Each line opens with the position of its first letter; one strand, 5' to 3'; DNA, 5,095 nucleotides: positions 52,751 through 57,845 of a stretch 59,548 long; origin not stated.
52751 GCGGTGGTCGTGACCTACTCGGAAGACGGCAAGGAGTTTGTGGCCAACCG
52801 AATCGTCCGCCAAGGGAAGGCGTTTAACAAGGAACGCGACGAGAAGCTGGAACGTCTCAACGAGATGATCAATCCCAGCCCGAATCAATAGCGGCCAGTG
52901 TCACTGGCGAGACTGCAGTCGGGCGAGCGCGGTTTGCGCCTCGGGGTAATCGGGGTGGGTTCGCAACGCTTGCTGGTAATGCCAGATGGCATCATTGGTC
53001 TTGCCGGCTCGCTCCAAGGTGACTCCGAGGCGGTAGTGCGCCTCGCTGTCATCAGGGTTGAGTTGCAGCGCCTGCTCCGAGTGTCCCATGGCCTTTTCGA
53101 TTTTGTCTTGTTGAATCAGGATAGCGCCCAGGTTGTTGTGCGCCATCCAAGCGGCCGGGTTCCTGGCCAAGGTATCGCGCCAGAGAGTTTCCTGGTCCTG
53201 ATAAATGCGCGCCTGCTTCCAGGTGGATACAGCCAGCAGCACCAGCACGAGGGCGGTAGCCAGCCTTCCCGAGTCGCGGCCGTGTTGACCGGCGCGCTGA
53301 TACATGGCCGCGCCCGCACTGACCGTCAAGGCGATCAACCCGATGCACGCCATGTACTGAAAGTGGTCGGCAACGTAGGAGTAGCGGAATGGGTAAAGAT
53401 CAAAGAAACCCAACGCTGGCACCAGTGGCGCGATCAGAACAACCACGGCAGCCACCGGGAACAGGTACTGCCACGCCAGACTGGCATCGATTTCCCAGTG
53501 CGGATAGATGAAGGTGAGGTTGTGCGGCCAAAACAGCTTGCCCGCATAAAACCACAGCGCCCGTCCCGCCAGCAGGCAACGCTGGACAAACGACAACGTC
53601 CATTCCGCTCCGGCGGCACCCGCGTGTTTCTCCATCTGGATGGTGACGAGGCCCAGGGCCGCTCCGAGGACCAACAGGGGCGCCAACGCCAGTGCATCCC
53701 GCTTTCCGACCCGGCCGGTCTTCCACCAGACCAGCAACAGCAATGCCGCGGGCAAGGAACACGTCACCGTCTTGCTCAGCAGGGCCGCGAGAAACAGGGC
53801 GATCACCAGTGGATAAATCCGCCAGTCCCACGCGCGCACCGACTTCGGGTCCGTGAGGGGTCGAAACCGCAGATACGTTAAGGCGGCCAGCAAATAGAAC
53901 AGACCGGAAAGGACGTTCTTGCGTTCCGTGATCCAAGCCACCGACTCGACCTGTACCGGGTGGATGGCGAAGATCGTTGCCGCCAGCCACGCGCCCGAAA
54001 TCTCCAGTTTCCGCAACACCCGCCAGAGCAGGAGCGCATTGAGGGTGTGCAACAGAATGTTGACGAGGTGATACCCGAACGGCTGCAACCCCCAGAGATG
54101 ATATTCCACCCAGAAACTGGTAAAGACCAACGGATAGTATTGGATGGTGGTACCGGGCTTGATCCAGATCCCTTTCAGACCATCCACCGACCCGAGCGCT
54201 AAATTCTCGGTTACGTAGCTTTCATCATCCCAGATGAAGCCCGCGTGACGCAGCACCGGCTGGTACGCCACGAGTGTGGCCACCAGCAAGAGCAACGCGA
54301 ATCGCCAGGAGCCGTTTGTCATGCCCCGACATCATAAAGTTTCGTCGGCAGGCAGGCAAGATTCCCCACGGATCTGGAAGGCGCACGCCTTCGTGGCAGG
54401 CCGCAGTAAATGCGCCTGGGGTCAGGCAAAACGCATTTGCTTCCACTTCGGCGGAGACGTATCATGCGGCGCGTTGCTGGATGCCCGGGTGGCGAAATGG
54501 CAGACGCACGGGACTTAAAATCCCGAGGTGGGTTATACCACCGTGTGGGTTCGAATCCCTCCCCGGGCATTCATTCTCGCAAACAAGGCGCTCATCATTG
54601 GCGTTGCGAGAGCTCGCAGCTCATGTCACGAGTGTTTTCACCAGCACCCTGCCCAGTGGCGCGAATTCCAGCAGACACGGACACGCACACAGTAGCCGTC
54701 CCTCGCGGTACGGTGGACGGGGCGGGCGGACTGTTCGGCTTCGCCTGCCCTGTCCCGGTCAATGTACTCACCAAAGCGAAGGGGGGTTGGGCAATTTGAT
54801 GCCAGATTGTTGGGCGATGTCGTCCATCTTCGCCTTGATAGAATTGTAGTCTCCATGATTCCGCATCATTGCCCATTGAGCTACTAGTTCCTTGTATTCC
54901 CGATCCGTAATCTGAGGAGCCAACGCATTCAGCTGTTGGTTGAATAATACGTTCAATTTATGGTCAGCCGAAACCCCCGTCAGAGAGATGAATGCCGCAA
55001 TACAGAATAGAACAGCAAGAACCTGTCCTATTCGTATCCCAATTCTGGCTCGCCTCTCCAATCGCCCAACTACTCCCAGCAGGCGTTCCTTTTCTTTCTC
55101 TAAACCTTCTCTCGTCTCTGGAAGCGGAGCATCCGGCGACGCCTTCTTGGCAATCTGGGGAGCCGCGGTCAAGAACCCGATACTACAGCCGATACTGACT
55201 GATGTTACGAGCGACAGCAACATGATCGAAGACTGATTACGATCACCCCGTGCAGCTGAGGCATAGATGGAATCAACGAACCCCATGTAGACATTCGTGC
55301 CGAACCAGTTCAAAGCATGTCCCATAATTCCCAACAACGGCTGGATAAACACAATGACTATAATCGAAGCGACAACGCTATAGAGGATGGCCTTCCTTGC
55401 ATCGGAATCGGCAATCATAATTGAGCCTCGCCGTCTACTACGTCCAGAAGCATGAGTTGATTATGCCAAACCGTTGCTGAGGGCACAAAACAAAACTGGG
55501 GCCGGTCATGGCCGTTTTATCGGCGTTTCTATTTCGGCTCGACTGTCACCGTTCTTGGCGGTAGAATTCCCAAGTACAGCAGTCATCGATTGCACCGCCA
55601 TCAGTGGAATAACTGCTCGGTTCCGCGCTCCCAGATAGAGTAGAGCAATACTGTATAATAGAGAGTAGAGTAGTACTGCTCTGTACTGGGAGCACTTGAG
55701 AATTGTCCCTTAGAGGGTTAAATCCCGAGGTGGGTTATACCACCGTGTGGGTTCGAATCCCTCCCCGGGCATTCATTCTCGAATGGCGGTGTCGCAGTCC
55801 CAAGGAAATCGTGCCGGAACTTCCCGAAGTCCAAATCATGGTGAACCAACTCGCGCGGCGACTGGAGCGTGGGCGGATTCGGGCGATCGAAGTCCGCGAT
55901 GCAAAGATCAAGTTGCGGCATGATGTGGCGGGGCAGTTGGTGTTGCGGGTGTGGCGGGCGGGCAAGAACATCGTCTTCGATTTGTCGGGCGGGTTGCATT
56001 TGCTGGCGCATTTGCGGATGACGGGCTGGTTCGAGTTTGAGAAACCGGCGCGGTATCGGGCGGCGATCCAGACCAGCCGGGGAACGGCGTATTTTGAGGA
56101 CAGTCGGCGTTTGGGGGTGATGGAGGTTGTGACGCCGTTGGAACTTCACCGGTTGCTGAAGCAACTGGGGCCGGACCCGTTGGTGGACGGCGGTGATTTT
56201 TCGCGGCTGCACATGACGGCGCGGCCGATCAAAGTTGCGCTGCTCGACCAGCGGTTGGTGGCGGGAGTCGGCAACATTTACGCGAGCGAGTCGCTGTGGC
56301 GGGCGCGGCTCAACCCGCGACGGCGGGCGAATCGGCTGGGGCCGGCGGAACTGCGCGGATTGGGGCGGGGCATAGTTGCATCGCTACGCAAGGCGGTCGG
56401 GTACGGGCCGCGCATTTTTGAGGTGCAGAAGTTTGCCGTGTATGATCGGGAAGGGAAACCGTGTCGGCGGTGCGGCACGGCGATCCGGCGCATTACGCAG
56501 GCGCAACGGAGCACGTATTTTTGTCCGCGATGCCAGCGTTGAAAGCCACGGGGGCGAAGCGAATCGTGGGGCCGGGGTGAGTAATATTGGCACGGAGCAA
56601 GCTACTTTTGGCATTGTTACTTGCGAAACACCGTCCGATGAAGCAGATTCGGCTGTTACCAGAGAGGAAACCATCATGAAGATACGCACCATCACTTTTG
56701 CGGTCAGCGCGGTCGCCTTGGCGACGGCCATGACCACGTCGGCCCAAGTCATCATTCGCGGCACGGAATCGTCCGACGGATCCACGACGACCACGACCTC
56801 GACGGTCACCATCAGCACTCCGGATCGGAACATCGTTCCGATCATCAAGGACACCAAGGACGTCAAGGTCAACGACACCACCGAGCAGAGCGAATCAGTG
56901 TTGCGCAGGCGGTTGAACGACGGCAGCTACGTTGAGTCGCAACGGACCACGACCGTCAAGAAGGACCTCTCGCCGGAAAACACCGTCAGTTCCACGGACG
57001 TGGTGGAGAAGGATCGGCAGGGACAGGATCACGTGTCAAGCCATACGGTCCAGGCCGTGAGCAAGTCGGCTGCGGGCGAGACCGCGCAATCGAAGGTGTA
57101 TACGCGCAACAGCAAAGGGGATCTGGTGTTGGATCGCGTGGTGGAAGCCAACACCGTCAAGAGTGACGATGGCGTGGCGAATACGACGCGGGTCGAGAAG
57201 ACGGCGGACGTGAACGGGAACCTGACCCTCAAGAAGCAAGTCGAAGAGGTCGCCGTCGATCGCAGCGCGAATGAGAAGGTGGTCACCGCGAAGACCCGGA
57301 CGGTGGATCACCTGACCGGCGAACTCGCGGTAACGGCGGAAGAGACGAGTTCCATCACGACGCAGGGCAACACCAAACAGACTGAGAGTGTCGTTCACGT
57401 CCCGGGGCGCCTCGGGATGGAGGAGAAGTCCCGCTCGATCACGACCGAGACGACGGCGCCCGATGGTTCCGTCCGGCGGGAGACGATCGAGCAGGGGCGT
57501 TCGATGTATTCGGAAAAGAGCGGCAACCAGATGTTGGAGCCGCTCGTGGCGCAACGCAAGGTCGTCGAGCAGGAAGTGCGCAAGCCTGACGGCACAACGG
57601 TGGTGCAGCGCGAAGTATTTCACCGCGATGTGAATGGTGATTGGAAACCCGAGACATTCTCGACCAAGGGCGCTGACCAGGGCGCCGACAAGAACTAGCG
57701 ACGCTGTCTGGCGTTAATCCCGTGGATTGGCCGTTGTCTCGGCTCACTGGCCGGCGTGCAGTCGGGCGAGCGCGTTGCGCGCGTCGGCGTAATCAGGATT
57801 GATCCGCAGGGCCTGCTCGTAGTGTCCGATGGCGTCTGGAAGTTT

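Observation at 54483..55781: tRNA-Leu(UAA) followed by a perfect 62-bp repeat of its 3' part: an integrase-less mini-island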

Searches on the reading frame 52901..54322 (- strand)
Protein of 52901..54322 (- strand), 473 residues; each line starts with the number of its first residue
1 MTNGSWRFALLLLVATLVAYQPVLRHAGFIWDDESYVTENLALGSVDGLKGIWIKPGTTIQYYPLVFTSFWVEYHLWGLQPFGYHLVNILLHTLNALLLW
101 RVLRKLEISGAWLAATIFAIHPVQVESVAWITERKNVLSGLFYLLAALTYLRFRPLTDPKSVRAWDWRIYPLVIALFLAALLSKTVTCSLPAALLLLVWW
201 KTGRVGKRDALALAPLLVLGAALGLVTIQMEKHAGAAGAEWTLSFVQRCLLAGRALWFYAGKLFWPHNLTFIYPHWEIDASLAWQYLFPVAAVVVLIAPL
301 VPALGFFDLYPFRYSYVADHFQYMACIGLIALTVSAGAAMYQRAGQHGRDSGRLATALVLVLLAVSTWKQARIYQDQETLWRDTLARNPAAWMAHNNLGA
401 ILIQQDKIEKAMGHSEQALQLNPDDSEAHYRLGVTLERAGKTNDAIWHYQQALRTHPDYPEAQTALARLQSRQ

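Call 7: search_protein_families(library=pfam, proteins=[window:52901-54322:-], max_evalue=0.01)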
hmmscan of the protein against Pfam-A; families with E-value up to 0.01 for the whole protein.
window:52901-54322:- (473 aa): 18 families
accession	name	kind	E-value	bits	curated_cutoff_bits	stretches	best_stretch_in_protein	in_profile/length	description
PF13431.12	TPR_17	-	7.3e-15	54.4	24.4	1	416-446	3-33/34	Tetratricopeptide repeat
PF13414.12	TPR_11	-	5.5e-13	48.8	26.8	2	399-440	1-42/42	TPR repeat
PF00515.34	TPR_1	-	1.7e-12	47.1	27.8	2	394-425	3-34/34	Tetratricopeptide repeat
PF13428.12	TPR_14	-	1.7e-11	44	23.5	2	427-469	2-44/44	Tetratricopeptide repeat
PF07719.23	TPR_2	-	5.2e-11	42.2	27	2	394-425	3-34/34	Tetratricopeptide repeat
PF13432.12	TPR_16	-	1e-10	42.3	32.7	2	416-460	21-65/65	Tetratricopeptide repeat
PF14559.12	TPR_19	-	5.1e-09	36.8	25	1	402-469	1-68/68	Tetratricopeptide repeat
PF13424.12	TPR_12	-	9.4e-07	29.4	30.1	1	394-454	5-73/77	Tetratricopeptide repeat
PF13371.12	TPR_9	-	2.8e-06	27.7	35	1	398-470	1-73/73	Tetratricopeptide repeat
PF13181.12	TPR_8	-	1.6e-05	25.1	25.7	0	394-425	3-34/34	Tetratricopeptide repeat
PF25063.1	ARM_TT21_C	-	0.00038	20.8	35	1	374-463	111-201/209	Tetratricopeptide repeat protein 21 C-terminal ARM domain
PF13176.12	TPR_7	-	0.0004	20.7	27.9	0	428-459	1-32/36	Tetratricopeptide repeat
PF13174.12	TPR_6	-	0.00054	20.9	26.3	0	427-458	1-32/33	Tetratricopeptide repeat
PF24575.1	TPR_Slam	-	0.0011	19.8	35.2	0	423-469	44-90/104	Surface lipoprotein assembly modifier, N-terminal TPR repeats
PF25064.1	ARM_TT21_5th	-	0.0021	18.8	27.8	1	379-459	22-104/117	TT21 fifth ARM repeats domain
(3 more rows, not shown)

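Call 14: find_encoding_contigs(protein=window:52901-54322:-, flank=6000, max_places=10)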
Protein window:52901-54322:- (473 aa): no gene with exactly this product is on record in the collection.

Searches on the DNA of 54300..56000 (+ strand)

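Call 63: search_dna_similar(query=window:54580-55719:+, collection=phages, mode=distant, max_evalue=0.001)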
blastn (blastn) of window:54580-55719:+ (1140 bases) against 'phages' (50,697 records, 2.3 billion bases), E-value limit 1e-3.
No match.

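Call 64: search_dna_similar(query=window:54580-55719:+, collection=plasmids, mode=distant, max_evalue=0.001)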
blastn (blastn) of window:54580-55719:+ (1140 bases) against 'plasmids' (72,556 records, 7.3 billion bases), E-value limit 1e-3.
No match.

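Call 92: search_rna_families(source=window, start=54300, end=56000, threshold=evalue, max_evalue=1)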
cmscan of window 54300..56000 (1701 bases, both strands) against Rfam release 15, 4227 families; matches with E-value up to 1: 1.
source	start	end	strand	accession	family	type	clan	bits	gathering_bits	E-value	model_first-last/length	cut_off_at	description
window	54483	54569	+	RF00005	tRNA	Gene; tRNA;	CL00001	58.8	29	1e-11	1-71/71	no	tRNA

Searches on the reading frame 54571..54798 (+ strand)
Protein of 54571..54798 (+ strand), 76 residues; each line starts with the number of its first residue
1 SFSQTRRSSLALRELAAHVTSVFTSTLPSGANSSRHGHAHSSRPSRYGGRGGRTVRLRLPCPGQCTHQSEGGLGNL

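Call 76: search_protein_families(library=pfam, proteins=[window:54571-54798:+, window:54572-54796:+], max_evalue=10)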
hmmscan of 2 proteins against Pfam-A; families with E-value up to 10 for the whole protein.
seq(76 aa): 0 families

seq(75 aa): 0 families

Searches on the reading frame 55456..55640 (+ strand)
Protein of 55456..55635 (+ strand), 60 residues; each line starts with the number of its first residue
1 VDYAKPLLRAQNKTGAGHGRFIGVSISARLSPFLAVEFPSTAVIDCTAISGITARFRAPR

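Call 7: search_protein_families(library=pfam, proteins=[window:55474-55638:+], max_evalue=0.01)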
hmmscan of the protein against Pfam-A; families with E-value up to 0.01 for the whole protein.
window:55474-55638:+ (54 aa): 0 families

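Call 76: search_protein_families(library=pfam, proteins=[window:55456-55635:+, window:55461-55640:+], max_evalue=10)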
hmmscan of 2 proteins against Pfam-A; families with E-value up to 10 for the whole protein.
seq(60 aa): 0 families

seq(60 aa): 0 families

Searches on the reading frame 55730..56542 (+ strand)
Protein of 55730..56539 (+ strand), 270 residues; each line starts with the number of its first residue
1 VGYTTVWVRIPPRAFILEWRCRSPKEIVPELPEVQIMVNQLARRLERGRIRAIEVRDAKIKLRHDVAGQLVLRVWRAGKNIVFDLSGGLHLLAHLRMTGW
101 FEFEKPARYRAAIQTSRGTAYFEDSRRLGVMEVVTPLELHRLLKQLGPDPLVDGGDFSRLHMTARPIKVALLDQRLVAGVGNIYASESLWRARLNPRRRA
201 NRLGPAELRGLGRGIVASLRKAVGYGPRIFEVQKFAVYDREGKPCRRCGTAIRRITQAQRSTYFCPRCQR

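Call 7: search_protein_families(library=pfam, proteins=[window:55790-56542:+], max_evalue=0.01)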
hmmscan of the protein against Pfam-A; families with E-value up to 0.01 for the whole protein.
window:55790-56542:+ (250 aa): 3 families
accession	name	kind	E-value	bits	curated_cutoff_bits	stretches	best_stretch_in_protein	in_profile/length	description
PF06831.19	H2TH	-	4e-21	75.2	34.7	1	126-206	1-85/93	Formamidopyrimidine-DNA glycosylase H2TH domain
PF01149.29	Fapy_DNA_glyco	-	2.2e-19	70.7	25.5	1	9-111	2-117/117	Formamidopyrimidine-DNA glycosylase N-terminal domain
PF06827.20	zf-FPG_IleRS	-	2.2e-12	46.9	21.3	1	222-249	1-28/30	Zinc finger found in FPG and IleRS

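Call 11: find_encoding_contigs(protein=window:55811-56539:+, flank=10000, max_places=10)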
Protein seq(243 aa) (243 aa): no gene with exactly this product is on record in the collection.

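Call 49: find_encoding_contigs(protein=window:55730-56539:+, flank=3000, max_places=10)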
Protein seq(270 aa) (270 aa): no gene with exactly this product is on record in the collection.

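Call 50: find_encoding_contigs(protein=window:55838-56539:+, flank=3000, max_places=10)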
Protein seq(234 aa) (234 aa): 1 contig read that carries it; 1 place shown.
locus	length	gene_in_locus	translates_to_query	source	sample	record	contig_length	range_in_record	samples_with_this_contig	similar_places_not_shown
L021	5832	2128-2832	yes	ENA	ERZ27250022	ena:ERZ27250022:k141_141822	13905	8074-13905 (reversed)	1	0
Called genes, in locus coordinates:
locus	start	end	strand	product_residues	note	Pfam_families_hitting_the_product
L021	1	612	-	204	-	?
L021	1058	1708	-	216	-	-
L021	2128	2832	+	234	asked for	PF01149:Fapy_DNA_glyco, PF06831:H2TH, PF06827:zf-FPG_IleRS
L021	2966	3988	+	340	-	-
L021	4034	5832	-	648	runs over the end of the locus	PF13424:TPR_12, PF13414:TPR_11, PF13432:TPR_16, PF13414:TPR_11, PF00515:TPR_1, PF07719:TPR_2, PF13414:TPR_11, PF13424:TPR_12, +28 more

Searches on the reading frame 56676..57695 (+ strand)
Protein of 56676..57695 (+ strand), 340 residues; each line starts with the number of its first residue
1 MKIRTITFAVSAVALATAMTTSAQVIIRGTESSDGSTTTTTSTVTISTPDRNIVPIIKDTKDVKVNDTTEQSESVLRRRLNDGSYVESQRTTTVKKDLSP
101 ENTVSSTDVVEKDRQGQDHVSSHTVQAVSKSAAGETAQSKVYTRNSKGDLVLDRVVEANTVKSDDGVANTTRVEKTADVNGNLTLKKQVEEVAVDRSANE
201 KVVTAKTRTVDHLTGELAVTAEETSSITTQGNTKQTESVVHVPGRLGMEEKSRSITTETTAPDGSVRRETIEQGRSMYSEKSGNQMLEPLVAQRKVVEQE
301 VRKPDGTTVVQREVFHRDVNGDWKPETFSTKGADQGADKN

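Call 13: find_encoding_contigs(protein=window:56676-57695:+, flank=6000, max_places=10)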
Protein seq(340 aa) (340 aa): 8 contigs read that carry it; 8 places shown.
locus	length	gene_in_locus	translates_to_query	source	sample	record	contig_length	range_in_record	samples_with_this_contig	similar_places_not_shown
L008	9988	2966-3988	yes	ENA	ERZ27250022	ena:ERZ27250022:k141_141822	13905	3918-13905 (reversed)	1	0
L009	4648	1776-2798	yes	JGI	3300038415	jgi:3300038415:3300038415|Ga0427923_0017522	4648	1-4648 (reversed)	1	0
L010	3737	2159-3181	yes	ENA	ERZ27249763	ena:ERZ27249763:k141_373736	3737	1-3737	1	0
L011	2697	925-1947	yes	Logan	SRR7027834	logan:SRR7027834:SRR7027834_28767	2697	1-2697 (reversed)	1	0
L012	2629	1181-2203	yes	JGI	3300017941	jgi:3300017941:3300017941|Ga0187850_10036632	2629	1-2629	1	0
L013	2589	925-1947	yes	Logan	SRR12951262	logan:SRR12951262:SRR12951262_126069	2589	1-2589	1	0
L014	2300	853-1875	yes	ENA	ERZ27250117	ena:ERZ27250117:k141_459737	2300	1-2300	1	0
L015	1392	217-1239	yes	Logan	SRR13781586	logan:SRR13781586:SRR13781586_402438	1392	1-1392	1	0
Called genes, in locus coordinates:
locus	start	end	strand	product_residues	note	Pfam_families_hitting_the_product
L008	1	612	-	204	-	?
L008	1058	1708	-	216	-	-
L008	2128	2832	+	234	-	PF01149:Fapy_DNA_glyco, PF06831:H2TH, PF06827:zf-FPG_IleRS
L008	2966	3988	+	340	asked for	-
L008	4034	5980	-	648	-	PF13424:TPR_12, PF13414:TPR_11, PF13432:TPR_16, PF13414:TPR_11, PF00515:TPR_1, PF07719:TPR_2, PF13414:TPR_11, PF13424:TPR_12, +28 more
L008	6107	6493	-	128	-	PF09969:DUF2203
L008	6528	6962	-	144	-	PF01592:NifU_N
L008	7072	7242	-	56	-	-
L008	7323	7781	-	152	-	PF11026:DUF2721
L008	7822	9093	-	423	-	PF00155:Aminotran_1_2, PF00266:Aminotran_5, PF01041:DegT_DnrJ_EryC1 (faint), PF01053:Cys_Met_Meta_PP (faint)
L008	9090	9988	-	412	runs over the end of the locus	PF19295:SufBD_N (weak), PF01458:SUFBD_core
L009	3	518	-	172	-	?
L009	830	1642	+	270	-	PF01149:Fapy_DNA_glyco, PF06831:H2TH, PF06827:zf-FPG_IleRS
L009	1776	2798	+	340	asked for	-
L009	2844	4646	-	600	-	PF13414:TPR_11, PF13424:TPR_12, PF13432:TPR_16, PF13414:TPR_11, PF00515:TPR_1, PF07719:TPR_2, PF13424:TPR_12, PF13414:TPR_11, +28 more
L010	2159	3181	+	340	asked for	-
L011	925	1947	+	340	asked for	-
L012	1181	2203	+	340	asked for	-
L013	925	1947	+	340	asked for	-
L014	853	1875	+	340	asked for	-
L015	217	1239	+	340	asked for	-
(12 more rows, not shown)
